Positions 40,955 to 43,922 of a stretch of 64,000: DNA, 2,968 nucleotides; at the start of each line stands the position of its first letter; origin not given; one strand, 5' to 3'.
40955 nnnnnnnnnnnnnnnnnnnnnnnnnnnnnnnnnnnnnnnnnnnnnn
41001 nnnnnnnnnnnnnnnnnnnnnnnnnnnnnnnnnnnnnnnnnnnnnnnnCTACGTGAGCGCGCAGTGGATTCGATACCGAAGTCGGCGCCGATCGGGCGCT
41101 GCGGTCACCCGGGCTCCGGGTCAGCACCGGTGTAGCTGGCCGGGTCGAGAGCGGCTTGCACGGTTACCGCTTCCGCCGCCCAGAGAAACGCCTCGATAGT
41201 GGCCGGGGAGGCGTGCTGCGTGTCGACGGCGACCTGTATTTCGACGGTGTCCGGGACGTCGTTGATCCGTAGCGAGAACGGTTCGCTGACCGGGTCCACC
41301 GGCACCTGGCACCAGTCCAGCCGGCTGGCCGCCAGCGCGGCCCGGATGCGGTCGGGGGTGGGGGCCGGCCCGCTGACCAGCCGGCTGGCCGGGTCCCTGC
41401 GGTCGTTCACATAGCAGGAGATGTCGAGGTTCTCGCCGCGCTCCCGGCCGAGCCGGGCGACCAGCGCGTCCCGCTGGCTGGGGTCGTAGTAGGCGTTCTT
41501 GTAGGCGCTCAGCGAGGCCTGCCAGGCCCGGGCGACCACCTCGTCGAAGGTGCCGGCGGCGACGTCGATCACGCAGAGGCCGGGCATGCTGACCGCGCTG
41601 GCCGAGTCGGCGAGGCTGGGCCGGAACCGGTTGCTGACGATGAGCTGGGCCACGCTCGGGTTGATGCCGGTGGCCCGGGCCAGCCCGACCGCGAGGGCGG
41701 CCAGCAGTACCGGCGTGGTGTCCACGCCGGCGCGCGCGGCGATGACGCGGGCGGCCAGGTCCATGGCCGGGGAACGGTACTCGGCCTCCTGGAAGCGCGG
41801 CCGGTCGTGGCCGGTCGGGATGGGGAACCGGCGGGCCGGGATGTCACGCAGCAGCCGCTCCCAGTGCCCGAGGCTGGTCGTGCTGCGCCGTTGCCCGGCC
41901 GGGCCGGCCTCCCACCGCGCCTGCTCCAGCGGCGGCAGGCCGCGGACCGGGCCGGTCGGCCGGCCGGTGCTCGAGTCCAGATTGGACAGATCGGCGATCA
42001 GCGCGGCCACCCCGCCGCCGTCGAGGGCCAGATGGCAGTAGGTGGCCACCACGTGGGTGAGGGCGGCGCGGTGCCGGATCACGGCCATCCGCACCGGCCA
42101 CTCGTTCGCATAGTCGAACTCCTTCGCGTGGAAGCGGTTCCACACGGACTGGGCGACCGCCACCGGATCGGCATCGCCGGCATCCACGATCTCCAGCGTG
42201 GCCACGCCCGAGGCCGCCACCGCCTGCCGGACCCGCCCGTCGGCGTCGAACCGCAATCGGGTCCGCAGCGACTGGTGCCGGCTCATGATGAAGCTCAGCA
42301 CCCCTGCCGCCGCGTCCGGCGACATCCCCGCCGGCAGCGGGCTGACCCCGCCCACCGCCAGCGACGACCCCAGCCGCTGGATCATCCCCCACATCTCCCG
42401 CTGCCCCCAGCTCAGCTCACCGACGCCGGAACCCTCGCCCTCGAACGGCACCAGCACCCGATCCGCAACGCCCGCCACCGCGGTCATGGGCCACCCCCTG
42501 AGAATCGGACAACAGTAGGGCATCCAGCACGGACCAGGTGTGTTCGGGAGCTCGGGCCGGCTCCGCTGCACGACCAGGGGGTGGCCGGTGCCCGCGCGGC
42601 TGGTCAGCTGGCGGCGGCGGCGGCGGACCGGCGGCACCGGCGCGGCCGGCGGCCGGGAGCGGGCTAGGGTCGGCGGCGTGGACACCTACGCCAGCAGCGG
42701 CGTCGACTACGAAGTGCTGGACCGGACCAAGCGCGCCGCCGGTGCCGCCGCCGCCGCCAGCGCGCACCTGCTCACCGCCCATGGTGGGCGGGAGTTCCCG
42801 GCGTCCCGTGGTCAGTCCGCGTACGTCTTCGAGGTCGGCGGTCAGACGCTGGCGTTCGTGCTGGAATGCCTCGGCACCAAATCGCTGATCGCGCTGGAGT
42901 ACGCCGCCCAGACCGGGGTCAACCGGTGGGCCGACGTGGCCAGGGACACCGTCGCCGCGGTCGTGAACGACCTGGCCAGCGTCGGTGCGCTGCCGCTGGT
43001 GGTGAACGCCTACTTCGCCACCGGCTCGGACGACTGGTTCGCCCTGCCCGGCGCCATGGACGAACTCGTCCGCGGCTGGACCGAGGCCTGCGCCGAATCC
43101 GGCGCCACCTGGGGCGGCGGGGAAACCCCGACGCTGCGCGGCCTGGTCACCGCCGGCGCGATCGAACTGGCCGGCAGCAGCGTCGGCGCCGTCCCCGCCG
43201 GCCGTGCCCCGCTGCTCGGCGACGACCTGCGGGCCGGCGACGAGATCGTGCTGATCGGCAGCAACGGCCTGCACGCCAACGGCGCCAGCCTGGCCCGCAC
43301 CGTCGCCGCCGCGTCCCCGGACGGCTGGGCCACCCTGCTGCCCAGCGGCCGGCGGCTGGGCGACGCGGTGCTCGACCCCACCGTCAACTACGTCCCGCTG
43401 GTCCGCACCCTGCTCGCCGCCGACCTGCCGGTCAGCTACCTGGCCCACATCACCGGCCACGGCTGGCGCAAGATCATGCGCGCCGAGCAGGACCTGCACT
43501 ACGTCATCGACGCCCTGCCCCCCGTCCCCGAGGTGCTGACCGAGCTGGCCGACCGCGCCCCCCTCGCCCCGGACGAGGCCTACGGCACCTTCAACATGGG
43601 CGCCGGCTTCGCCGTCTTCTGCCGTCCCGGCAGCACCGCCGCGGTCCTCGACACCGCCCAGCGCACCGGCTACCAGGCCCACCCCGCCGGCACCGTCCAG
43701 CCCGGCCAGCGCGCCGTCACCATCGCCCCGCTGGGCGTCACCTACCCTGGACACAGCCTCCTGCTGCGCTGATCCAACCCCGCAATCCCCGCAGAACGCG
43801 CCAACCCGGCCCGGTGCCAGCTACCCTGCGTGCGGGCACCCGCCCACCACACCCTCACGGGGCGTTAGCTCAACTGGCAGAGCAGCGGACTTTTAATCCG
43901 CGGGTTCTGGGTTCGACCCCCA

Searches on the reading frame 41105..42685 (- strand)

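Call 76: search_protein_families(library=pfam, proteins=[window:41105-42685:-], max_evalue=0.0001)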
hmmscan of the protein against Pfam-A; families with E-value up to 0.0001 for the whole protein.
window:41105-42685:- (526 aa): 1 family
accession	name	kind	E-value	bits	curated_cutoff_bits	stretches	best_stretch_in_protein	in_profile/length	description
PF00668.25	Condensation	-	1.1e-16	61.1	30.6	1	120-400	38-329/456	Condensation domain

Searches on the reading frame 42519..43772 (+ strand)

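Call 76: search_protein_families(library=pfam, proteins=[window:42519-43772:+], max_evalue=0.0001)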
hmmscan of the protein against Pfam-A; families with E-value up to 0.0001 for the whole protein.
window:42519-43772:+ (417 aa): 2 families
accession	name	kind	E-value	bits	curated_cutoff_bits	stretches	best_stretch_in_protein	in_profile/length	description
PF02769.27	AIRS_C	-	1.7e-14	54.7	23.1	1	238-399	1-151/156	AIR synthase related protein, C-terminal domain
PF00586.29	AIRS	-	3.4e-13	50.4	24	1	99-222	2-109/112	AIR synthase related protein, N-terminal domain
